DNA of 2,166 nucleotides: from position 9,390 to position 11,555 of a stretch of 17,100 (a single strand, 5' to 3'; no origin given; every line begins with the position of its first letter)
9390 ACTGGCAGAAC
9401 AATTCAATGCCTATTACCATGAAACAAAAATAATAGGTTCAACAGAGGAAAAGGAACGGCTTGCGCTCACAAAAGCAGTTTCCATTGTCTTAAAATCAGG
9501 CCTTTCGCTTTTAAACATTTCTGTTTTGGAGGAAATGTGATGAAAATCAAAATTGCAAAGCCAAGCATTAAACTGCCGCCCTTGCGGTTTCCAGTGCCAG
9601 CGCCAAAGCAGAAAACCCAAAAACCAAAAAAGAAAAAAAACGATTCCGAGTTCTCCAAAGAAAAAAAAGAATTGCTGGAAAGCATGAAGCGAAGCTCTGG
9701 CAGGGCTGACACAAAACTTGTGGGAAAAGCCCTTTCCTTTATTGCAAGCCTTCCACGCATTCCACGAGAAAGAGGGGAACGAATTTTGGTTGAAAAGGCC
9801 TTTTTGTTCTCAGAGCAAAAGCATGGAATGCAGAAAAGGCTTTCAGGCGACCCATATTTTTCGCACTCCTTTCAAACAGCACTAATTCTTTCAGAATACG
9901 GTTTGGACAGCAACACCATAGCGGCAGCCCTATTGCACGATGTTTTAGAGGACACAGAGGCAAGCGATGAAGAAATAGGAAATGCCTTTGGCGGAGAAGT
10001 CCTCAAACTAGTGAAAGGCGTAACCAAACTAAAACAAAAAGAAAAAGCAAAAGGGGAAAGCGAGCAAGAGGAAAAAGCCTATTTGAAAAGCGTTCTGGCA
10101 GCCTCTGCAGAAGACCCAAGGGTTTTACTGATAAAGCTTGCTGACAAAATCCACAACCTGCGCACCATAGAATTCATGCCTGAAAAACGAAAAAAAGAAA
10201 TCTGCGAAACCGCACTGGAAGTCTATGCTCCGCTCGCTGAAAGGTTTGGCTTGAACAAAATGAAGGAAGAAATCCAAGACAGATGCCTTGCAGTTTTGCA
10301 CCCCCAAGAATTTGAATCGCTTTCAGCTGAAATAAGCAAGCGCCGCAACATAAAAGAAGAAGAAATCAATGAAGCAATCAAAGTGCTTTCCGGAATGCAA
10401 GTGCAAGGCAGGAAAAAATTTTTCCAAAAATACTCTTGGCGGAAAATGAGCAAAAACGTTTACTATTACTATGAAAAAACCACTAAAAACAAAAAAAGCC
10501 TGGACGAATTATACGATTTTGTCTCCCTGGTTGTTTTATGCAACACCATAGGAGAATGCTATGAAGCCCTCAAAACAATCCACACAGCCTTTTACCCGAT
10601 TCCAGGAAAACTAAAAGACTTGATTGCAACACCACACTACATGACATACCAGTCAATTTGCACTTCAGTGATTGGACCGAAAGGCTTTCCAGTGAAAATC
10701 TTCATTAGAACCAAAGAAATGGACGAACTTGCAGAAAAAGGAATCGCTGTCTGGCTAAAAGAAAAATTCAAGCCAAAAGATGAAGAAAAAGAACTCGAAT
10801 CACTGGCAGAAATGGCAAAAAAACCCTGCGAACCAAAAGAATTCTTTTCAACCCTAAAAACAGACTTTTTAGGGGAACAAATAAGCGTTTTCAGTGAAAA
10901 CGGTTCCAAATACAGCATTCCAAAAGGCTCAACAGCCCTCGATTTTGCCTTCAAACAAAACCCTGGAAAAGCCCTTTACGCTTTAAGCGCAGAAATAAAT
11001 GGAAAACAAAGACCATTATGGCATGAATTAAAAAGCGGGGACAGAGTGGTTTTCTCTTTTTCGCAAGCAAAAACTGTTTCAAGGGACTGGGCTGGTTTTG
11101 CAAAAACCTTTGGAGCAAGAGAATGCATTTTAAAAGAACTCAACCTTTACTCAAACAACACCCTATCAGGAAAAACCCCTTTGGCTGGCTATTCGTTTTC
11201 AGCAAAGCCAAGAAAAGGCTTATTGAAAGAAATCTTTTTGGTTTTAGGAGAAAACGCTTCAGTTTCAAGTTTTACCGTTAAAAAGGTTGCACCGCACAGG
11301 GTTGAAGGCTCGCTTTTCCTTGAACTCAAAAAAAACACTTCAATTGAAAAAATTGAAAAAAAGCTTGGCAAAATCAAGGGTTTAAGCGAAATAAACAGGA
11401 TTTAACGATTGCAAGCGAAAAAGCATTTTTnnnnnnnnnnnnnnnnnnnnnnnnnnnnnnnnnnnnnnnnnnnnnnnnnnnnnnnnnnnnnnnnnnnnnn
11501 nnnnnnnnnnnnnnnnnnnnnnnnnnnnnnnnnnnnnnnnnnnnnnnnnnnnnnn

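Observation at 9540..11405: Long RelA/SpoT homologue in an archaeal housekeeping context, with an intact HD hydrolase but an apparently dead synthetase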

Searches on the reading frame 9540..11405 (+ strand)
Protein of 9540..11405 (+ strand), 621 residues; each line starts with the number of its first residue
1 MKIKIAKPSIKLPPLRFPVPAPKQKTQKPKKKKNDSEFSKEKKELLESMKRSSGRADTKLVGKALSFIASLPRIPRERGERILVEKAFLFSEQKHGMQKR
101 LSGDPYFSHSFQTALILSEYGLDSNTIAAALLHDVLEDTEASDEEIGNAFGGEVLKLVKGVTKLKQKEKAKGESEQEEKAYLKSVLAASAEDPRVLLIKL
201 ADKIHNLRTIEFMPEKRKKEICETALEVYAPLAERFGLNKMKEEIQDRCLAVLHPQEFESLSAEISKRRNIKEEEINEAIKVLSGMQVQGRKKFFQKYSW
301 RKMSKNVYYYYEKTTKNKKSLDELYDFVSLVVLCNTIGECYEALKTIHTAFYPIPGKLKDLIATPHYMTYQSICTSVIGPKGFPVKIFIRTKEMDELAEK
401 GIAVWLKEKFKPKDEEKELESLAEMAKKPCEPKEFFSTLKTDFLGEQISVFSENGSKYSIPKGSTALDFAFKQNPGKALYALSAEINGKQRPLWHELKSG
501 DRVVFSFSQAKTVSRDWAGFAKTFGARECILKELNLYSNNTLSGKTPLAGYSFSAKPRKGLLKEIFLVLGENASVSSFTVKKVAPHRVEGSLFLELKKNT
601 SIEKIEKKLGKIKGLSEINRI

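Call 5: search_protein_families(library=pfam, proteins=[window:9540-11405:+], max_evalue=0.01)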
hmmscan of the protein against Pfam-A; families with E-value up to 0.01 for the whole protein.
window:9540-11405:+ (621 aa): 4 families
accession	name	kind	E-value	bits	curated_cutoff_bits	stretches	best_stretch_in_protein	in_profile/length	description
PF13328.12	HD_4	-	1.8e-39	135.4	27.2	1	87-238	1-155/156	HD domain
PF04607.23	RelA_SpoT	-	5.5e-20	72.2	27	1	305-406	4-106/113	Region found in RelA / SpoT proteins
PF01966.28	HD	-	2e-11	44.7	22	1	106-206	1-115/116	HD domain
PF02824.27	TGS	-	4.2e-07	30.3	22.2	1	449-503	2-56/60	TGS domain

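Call 6: find_homologous_proteins(query=window:9540-11405:+)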
Query window:9540-11405:+ (621 aa): 3698 proteins with E <= 0.001 among 8000 candidates; the best 120 are listed.
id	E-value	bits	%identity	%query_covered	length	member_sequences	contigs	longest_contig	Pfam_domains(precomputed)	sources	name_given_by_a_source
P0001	0.0e+0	1362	100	100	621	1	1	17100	PF04607.24,PF13328.13,PF02824.28,PF01966.29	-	-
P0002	2.1e-241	821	72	77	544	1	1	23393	PF04607.24,PF13328.13,PF01966.29,PF13291.13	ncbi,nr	ncbi:MAG: HD domain-containing protein [Candidatus Diapherotrites archaeon]|nr:HD domain-containing 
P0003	2.2e-214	731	56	100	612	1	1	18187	PF04607.24,PF13328.13,PF02824.28,PF01966.29,PF13291.13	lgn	-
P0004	6.6e-206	703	55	99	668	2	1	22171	PF04607.24,PF13328.13,PF01966.29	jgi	-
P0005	1.0e-199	683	55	100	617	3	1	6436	PF04607.24,PF13328.13,PF02824.28,PF01966.29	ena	-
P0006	8.0e-187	640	52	100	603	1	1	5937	PF04607.24,PF13328.13,PF02824.28,PF01966.29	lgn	-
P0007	5.9e-181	621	68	68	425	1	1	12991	PF04607.24,PF13328.13,PF01966.29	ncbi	ncbi:MAG: HD domain-containing protein, partial [Candidatus Diapherotrites archaeon]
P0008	2.1e-176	606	51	100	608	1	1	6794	PF04607.24,PF13328.13,PF02824.28,PF01966.29,PF13291.13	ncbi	-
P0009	3.8e-175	602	52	90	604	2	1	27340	PF04607.24,PF13328.13,PF02824.28,PF01966.29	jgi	-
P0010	9.3e-175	601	49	100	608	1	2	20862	PF04607.24,PF13328.13,PF02824.28,PF01966.29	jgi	-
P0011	8.4e-173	594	49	100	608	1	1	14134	PF04607.24,PF13328.13,PF02824.28,PF01966.29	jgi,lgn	-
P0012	1.6e-171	590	48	100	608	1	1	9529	PF04607.24,PF13328.13,PF02824.28,PF01966.29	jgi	-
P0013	6.4e-139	482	44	93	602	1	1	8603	PF04607.24,PF13328.13,PF02824.28,PF01966.29,PF22629.3,PF13291.13,PF01842.32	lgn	-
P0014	3.5e-134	467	41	95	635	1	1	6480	PF04607.24,PF13328.13,PF02824.28,PF01966.29,PF13291.13,PF01842.32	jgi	-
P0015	7.8e-130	452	41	95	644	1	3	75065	PF04607.24,PF13328.13,PF02824.28,PF01966.29,PF13291.13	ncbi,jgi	-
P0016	1.8e-129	451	44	91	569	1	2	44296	PF04607.24,PF13328.13,PF02824.28,PF01966.29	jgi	jgi:GTP pyrophosphokinase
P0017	2.4e-128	447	43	95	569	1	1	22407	PF04607.24,PF13328.13,PF02824.28,PF01966.29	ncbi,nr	ncbi:MAG: bifunctional (p)ppGpp synthetase/guanosine-3',5'-bis(diphosphate) 3'-pyrophosphohydrolase 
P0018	5.5e-128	446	41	95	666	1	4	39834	PF04607.24,PF13328.13,PF02824.28,PF01966.29,PF13291.13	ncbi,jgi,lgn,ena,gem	-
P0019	1.2e-124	435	47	76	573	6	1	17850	PF04607.24,PF13328.13,PF02824.28,PF01966.29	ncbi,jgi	-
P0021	5.4e-120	420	46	76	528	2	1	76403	PF04607.24,PF13328.13,PF02824.28,PF01966.29,PF13291.13,PF01842.32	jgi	jgi:GTP pyrophosphokinase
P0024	1.3e-109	386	43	80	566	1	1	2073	PF04607.24,PF13328.13,PF02824.28,PF01966.29,PF13291.13,PF01842.32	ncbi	-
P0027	2.1e-104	368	44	72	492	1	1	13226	PF04607.24,PF13328.13,PF02824.28,PF01966.29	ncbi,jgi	-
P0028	1.2e-103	366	50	65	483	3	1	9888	PF04607.24,PF13328.13,PF01966.29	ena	-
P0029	6.4e-103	363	41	75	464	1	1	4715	PF04607.24,PF13328.13,PF02824.28,PF01966.29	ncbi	-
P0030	3.4e-101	358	43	76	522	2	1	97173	PF04607.24,PF13328.13,PF02824.28,PF01966.29,PF13291.13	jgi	-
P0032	8.9e-97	343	40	79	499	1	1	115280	PF04607.24,PF13328.13,PF02824.28,PF01966.29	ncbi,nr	ncbi:MAG: HD domain-containing protein [Candidatus Diapherotrites archaeon]|nr:HD domain-containing 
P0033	2.2e-96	342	41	73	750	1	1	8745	PF04607.24,PF13328.13,PF19296.6,PF02824.28,PF01966.29,PF13291.13,PF28438.1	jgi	jgi:guanosine-3',5'-bis(diphosphate) 3'-pyrophosphohydrolase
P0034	1.8e-95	339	40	74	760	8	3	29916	PF04607.24,PF13328.13,PF19296.6,PF02824.28,PF01966.29,PF13291.13,PF28438.1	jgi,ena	jgi:guanosine-3',5'-bis(diphosphate) 3'-pyrophosphohydrolase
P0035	1.2e-94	336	40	73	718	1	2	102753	PF04607.24,PF13328.13,PF19296.6,PF02824.28,PF01966.29,PF13291.13,PF01842.32,PF28438.1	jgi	-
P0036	6.0e-94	334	39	73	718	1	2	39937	PF04607.24,PF13328.13,PF19296.6,PF02824.28,PF01966.29,PF13291.13,PF01842.32,PF28438.1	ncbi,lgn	-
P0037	2.1e-93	332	39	75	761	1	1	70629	PF04607.24,PF13328.13,PF19296.6,PF02824.28,PF01966.29,PF13291.13,PF28438.1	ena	-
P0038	3.8e-93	331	39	73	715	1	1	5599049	PF04607.24,PF13328.13,PF19296.6,PF02824.28,PF01966.29,PF22629.3,PF13291.13,PF01842.32,PF28438.1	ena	-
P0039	1.1e-92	330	40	73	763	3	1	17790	PF04607.24,PF13328.13,PF19296.6,PF02824.28,PF01966.29,PF13291.13,PF28438.1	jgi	jgi:GTP pyrophosphokinase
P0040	5.7e-92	327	40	71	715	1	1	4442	PF04607.24,PF13328.13,PF19296.6,PF02824.28,PF01966.29,PF22629.3,PF13291.13,PF01842.32,PF28438.1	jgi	-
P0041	1.1e-91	326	38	73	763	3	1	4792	PF04607.24,PF13328.13,PF19296.6,PF02824.28,PF01966.29,PF13291.13,PF28438.1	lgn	-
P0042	8.7e-91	323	41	72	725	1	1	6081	PF04607.24,PF13328.13,PF19296.6,PF02824.28,PF01966.29,PF13291.13,PF01842.32,PF28438.1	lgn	-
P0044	6.7e-90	320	38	72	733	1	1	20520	PF04607.24,PF13328.13,PF19296.6,PF02824.28,PF01966.29,PF13291.13,PF28438.1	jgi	jgi:guanosine-3',5'-bis(diphosphate) 3'-pyrophosphohydrolase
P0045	7.6e-90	320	38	72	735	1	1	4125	PF04607.24,PF13328.13,PF19296.6,PF02824.28,PF01966.29,PF13291.13,PF28438.1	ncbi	-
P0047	1.3e-89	320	38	73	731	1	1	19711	PF04607.24,PF13328.13,PF19296.6,PF02824.28,PF01966.29,PF13291.13,PF28438.1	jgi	jgi:GTP pyrophosphokinase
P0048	1.5e-89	319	38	73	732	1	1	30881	PF04607.24,PF13328.13,PF19296.6,PF02824.28,PF01966.29,PF13291.13,PF28438.1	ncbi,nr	ncbi:MAG TPA: bifunctional (p)ppGpp synthetase/guanosine-3',5'-bis(diphosphate) 3'-pyrophosphohydrol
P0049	1.6e-89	319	39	75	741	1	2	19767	PF04607.24,PF13328.13,PF19296.6,PF02824.28,PF01966.29,PF13291.13,PF28438.1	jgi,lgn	jgi:GTP pyrophosphokinase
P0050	2.5e-89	319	40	72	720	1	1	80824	PF04607.24,PF13328.13,PF19296.6,PF02824.28,PF01966.29,PF13291.13,PF01842.32,PF28438.1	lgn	-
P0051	2.6e-89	319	38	73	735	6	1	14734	PF04607.24,PF13328.13,PF19296.6,PF02824.28,PF01966.29,PF13291.13,PF28438.1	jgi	-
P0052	2.6e-89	318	38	72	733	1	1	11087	PF04607.24,PF13328.13,PF19296.6,PF02824.28,PF01966.29,PF13291.13,PF28438.1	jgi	jgi:GTP diphosphokinase / guanosine-3',5'-bis(diphosphate) 3'-diphosphatase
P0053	2.7e-89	318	38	72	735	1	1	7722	PF04607.24,PF13328.13,PF19296.6,PF02824.28,PF01966.29,PF13291.13,PF28438.1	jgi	jgi:GTP diphosphokinase / guanosine-3',5'-bis(diphosphate) 3'-diphosphatase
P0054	2.8e-89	318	40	72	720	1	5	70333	PF04607.24,PF13328.13,PF19296.6,PF02824.28,PF01966.29,PF13291.13,PF01842.32,PF28438.1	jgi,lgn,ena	jgi:guanosine-3',5'-bis(diphosphate) 3'-pyrophosphohydrolase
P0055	3.0e-89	318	40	72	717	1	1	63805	PF04607.24,PF13328.13,PF19296.6,PF02824.28,PF01966.29,PF13291.13,PF01842.32,PF28438.1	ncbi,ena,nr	ncbi:MAG TPA: bifunctional (p)ppGpp synthetase/guanosine-3',5'-bis(diphosphate) 3'-pyrophosphohydrol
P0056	3.2e-89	318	38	75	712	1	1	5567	PF04607.24,PF13328.13,PF19296.6,PF02824.28,PF01966.29,PF13291.13,PF28438.1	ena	-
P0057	4.4e-89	318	38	70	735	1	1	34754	PF04607.24,PF13328.13,PF19296.6,PF02824.28,PF01966.29,PF13291.13,PF28438.1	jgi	jgi:GTP diphosphokinase / guanosine-3',5'-bis(diphosphate) 3'-diphosphatase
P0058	4.5e-89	318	39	72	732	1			PF04607.24,PF13328.13,PF19296.6,PF02824.28,PF01966.29,PF13291.13,PF01842.32,PF28438.1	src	-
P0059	4.6e-89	318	37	73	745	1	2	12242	PF04607.24,PF13328.13,PF19296.6,PF02824.28,PF01966.29,PF13291.13,PF28438.1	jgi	jgi:GTP pyrophosphokinase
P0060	5.0e-89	318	38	72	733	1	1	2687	PF04607.24,PF13328.13,PF19296.6,PF02824.28,PF01966.29,PF13291.13,PF28438.1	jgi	jgi:GTP diphosphokinase / guanosine-3',5'-bis(diphosphate) 3'-diphosphatase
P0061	5.3e-89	317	38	73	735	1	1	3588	PF04607.24,PF13328.13,PF19296.6,PF02824.28,PF01966.29,PF13291.13,PF28438.1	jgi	jgi:GTP diphosphokinase / guanosine-3',5'-bis(diphosphate) 3'-diphosphatase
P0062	6.6e-89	317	40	72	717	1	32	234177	PF04607.24,PF13328.13,PF19296.6,PF02824.28,PF01966.29,PF13291.13,PF01842.32,PF28438.1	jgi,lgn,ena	-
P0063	7.0e-89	317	37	73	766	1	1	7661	PF04607.24,PF13328.13,PF19296.6,PF02824.28,PF01966.29,PF13291.13,PF28438.1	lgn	-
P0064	7.7e-89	317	36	77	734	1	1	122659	PF04607.24,PF13328.13,PF19296.6,PF02824.28,PF01966.29,PF13291.13,PF28438.1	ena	-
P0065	9.1e-89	317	39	72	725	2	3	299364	PF04607.24,PF13328.13,PF19296.6,PF02824.28,PF01966.29,PF13291.13,PF01842.32,PF28438.1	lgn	-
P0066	1.0e-88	317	39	75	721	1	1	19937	PF04607.24,PF13328.13,PF19296.6,PF02824.28,PF01966.29,PF13291.13,PF01842.32,PF28438.1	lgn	-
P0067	1.1e-88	316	38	73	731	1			PF04607.24,PF13328.13,PF19296.6,PF02824.28,PF01966.29,PF13291.13,PF01842.32,PF28438.1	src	-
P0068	1.2e-88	316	39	73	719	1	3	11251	PF04607.24,PF13328.13,PF19296.6,PF02824.28,PF01966.29,PF13291.13,PF28438.1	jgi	jgi:GTP pyrophosphokinase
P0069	1.3e-88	316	36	74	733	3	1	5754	PF04607.24,PF13328.13,PF19296.6,PF02824.28,PF01966.29,PF13291.13,PF01842.32,PF28438.1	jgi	jgi:GTP pyrophosphokinase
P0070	1.3e-88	316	41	73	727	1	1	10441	PF04607.24,PF13328.13,PF19296.6,PF02824.28,PF01966.29,PF13291.13,PF01842.32,PF28438.1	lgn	-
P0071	1.6e-88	316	38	72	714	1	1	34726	PF04607.24,PF13328.13,PF19296.6,PF02824.28,PF01966.29,PF22629.3,PF13291.13,PF01842.32,PF28438.1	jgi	-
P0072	1.6e-88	316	38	70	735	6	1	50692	PF04607.24,PF13328.13,PF19296.6,PF02824.28,PF01966.29,PF13291.13,PF28438.1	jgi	jgi:guanosine-3',5'-bis(diphosphate) 3'-pyrophosphohydrolase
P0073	1.6e-88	316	40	73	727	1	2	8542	PF04607.24,PF13328.13,PF19296.6,PF02824.28,PF01966.29,PF13291.13,PF01842.32,PF28438.1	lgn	-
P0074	1.7e-88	316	39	73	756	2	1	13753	PF04607.24,PF13328.13,PF19296.6,PF02824.28,PF01966.29,PF13291.13,PF01842.32,PF28438.1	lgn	-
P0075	2.1e-88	316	40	72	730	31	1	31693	PF04607.24,PF13328.13,PF19296.6,PF02824.28,PF01966.29,PF13291.13,PF28438.1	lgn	-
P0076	2.2e-88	315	38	72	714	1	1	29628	PF04607.24,PF13328.13,PF19296.6,PF02824.28,PF01966.29,PF22629.3,PF13291.13,PF01842.32,PF28438.1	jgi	-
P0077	2.3e-88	315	37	74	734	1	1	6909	PF04607.24,PF13328.13,PF19296.6,PF02824.28,PF01966.29,PF13291.13,PF28438.1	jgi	jgi:GTP pyrophosphokinase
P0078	2.4e-88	315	39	73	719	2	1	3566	PF04607.24,PF13328.13,PF19296.6,PF02824.28,PF01966.29,PF13291.13,PF28438.1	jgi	jgi:guanosine-3',5'-bis(diphosphate) 3'-pyrophosphohydrolase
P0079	2.5e-88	315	37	73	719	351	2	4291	PF04607.24,PF13328.13,PF19296.6,PF02824.28,PF01966.29,PF13291.13,PF01842.32,PF28438.1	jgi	jgi:GTP diphosphokinase / guanosine-3',5'-bis(diphosphate) 3'-diphosphatase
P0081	2.6e-88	315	38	75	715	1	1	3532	PF04607.24,PF13328.13,PF19296.6,PF02824.28,PF01966.29,PF13291.13,PF28438.1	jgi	jgi:GTP pyrophosphokinase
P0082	2.7e-88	315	38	72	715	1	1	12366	PF04607.24,PF13328.13,PF19296.6,PF02824.28,PF01966.29,PF13291.13,PF28438.1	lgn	-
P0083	2.7e-88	315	38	73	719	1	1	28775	PF04607.24,PF13328.13,PF19296.6,PF02824.28,PF01966.29,PF13291.13,PF28438.1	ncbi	-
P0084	3.2e-88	315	38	73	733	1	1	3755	PF04607.24,PF13328.13,PF19296.6,PF02824.28,PF01966.29,PF13291.13,PF01842.32,PF28438.1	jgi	jgi:GTP pyrophosphokinase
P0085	3.3e-88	315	37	77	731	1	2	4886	PF04607.24,PF13328.13,PF19296.6,PF02824.28,PF01966.29,PF13291.13,PF28438.1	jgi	jgi:GTP pyrophosphokinase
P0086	3.3e-88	315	37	74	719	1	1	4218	PF04607.24,PF13328.13,PF19296.6,PF02824.28,PF01966.29,PF13291.13,PF28438.1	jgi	-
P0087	3.3e-88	315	37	77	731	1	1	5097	PF04607.24,PF13328.13,PF19296.6,PF02824.28,PF01966.29,PF13291.13,PF28438.1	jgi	-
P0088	3.3e-88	315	37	76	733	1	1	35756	PF04607.24,PF13328.13,PF19296.6,PF02824.28,PF01966.29,PF13291.13,PF28438.1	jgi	jgi:GTP pyrophosphokinase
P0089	3.5e-88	315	37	72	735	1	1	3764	PF04607.24,PF13328.13,PF19296.6,PF02824.28,PF01966.29,PF13291.13,PF28438.1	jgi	jgi:GTP pyrophosphokinase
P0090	3.7e-88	315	38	73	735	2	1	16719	PF04607.24,PF13328.13,PF19296.6,PF02824.28,PF01966.29,PF13291.13,PF28438.1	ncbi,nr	ncbi:MAG TPA: bifunctional (p)ppGpp synthetase/guanosine-3',5'-bis(diphosphate) 3'-pyrophosphohydrol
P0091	3.8e-88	315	36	77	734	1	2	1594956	PF04607.24,PF13328.13,PF19296.6,PF02824.28,PF01966.29,PF13291.13,PF28438.1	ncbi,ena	-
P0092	3.8e-88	315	36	77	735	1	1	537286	PF04607.24,PF13328.13,PF19296.6,PF02824.28,PF01966.29,PF13291.13,PF28438.1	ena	-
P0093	3.8e-88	315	38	73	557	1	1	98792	PF04607.24,PF13328.13,PF19296.6,PF02824.28,PF01966.29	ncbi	-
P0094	4.2e-88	314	38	72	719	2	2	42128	PF04607.24,PF13328.13,PF19296.6,PF02824.28,PF01966.29,PF22629.3,PF13291.13,PF01842.32,PF28438.1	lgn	-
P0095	4.4e-88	314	39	72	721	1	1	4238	PF04607.24,PF13328.13,PF19296.6,PF02824.28,PF01966.29,PF22629.3,PF13291.13,PF01842.32,PF28438.1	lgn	-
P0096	4.9e-88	314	37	76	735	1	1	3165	PF04607.24,PF13328.13,PF19296.6,PF02824.28,PF01966.29,PF28438.1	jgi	jgi:GTP pyrophosphokinase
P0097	5.8e-88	314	37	72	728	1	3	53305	PF04607.24,PF13328.13,PF19296.6,PF02824.28,PF01966.29,PF22629.3,PF13291.13,PF01842.32,PF28438.1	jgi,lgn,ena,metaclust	metaclust:\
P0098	6.1e-88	314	36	77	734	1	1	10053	PF04607.24,PF13328.13,PF19296.6,PF02824.28,PF01966.29,PF13291.13,PF28438.1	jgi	jgi:GTP diphosphokinase / guanosine-3',5'-bis(diphosphate) 3'-diphosphatase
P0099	6.8e-88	314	39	72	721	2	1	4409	PF04607.24,PF13328.13,PF19296.6,PF02824.28,PF01966.29,PF22629.3,PF13291.13,PF28438.1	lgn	-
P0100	6.9e-88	314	36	77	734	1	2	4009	PF04607.24,PF13328.13,PF19296.6,PF02824.28,PF01966.29,PF13291.13,PF01842.32,PF28438.1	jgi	-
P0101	7.2e-88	314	38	70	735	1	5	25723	PF04607.24,PF13328.13,PF19296.6,PF02824.28,PF01966.29,PF13291.13,PF28438.1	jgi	jgi:GTP diphosphokinase / guanosine-3',5'-bis(diphosphate) 3'-diphosphatase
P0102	7.3e-88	314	37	77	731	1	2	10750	PF04607.24,PF13328.13,PF19296.6,PF02824.28,PF01966.29,PF13291.13,PF28438.1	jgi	jgi:guanosine-3',5'-bis(diphosphate) 3'-pyrophosphohydrolase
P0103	7.5e-88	314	36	75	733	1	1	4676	PF04607.24,PF13328.13,PF19296.6,PF02824.28,PF01966.29,PF13291.13,PF28438.1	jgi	jgi:GTP diphosphokinase / guanosine-3',5'-bis(diphosphate) 3'-diphosphatase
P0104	7.7e-88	314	37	74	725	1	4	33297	PF04607.24,PF13328.13,PF19296.6,PF02824.28,PF01966.29,PF13291.13,PF28438.1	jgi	jgi:guanosine-3',5'-bis(diphosphate) 3'-pyrophosphohydrolase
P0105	9.4e-88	313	38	73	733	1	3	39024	PF04607.24,PF13328.13,PF19296.6,PF02824.28,PF01966.29,PF13291.13,PF28438.1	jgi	jgi:GTP pyrophosphokinase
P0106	1.0e-87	313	38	72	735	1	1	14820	PF04607.24,PF13328.13,PF19296.6,PF02824.28,PF01966.29,PF13291.13,PF28438.1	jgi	jgi:GTP diphosphokinase / guanosine-3',5'-bis(diphosphate) 3'-diphosphatase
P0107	1.0e-87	313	36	75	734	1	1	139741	PF04607.24,PF13328.13,PF19296.6,PF02824.28,PF01966.29,PF13291.13,PF28438.1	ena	-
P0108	1.0e-87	313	38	73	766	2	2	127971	PF04607.24,PF13328.13,PF19296.6,PF02824.28,PF01966.29,PF13291.13,PF28438.1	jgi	jgi:GTP pyrophosphokinase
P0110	1.1e-87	313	38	73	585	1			PF04607.24,PF13328.13,PF19296.6,PF02824.28,PF01966.29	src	-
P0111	1.3e-87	313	37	73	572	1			PF04607.24,PF13328.13,PF19296.6,PF02824.28,PF01966.29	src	-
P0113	1.3e-87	313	36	79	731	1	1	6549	PF04607.24,PF13328.13,PF19296.6,PF02824.28,PF01966.29,PF13291.13,PF28438.1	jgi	jgi:GTP pyrophosphokinase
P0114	1.3e-87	313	39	72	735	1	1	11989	PF04607.24,PF13328.13,PF19296.6,PF02824.28,PF01966.29,PF13291.13,PF28438.1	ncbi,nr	ncbi:MAG: bifunctional (p)ppGpp synthetase/guanosine-3',5'-bis(diphosphate) 3'-pyrophosphohydrolase 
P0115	1.4e-87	313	38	73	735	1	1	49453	PF04607.24,PF13328.13,PF19296.6,PF02824.28,PF01966.29,PF13291.13,PF28438.1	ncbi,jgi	-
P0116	1.5e-87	313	37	75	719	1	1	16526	PF04607.24,PF13328.13,PF19296.6,PF02824.28,PF01966.29,PF13291.13,PF28438.1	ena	-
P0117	1.5e-87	313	38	73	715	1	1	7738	PF04607.24,PF13328.13,PF19296.6,PF02824.28,PF01966.29,PF13291.13,PF28438.1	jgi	jgi:GTP pyrophosphokinase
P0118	1.7e-87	312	37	77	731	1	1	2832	PF04607.24,PF13328.13,PF19296.6,PF02824.28,PF01966.29,PF13291.13,PF28438.1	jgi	jgi:guanosine-3',5'-bis(diphosphate) 3'-pyrophosphohydrolase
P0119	1.8e-87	312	38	73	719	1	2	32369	PF04607.24,PF13328.13,PF19296.6,PF02824.28,PF01966.29,PF13291.13,PF28438.1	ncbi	-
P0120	1.9e-87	312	38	73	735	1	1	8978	PF04607.24,PF13328.13,PF19296.6,PF02824.28,PF01966.29,PF13291.13,PF28438.1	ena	-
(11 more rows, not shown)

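Call 7: search_protein_families(library=ncbifam, proteins=[window:9540-11405:+], max_evalue=0.001)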
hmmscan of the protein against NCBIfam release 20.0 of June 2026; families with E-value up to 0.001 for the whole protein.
window:9540-11405:+ (621 aa): 3 families
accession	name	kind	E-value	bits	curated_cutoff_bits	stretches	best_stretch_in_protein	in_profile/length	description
TIGR00691.1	spoT_relA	subfamily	6.4e-120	401.5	499.2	1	87-536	1-451/687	RelA/SpoT family protein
NF008303.0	PRK11092.1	equivalog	4.8e-81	272.9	947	1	84-532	23-472/702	bifunctional GTP diphosphokinase/guanosine-3',5'-bis pyrophosphate 3'-pyrophosphohydrolase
NF008124.0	PRK10872.1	equivalog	2.7e-58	198.1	728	1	106-518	55-476/744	GTP diphosphokinase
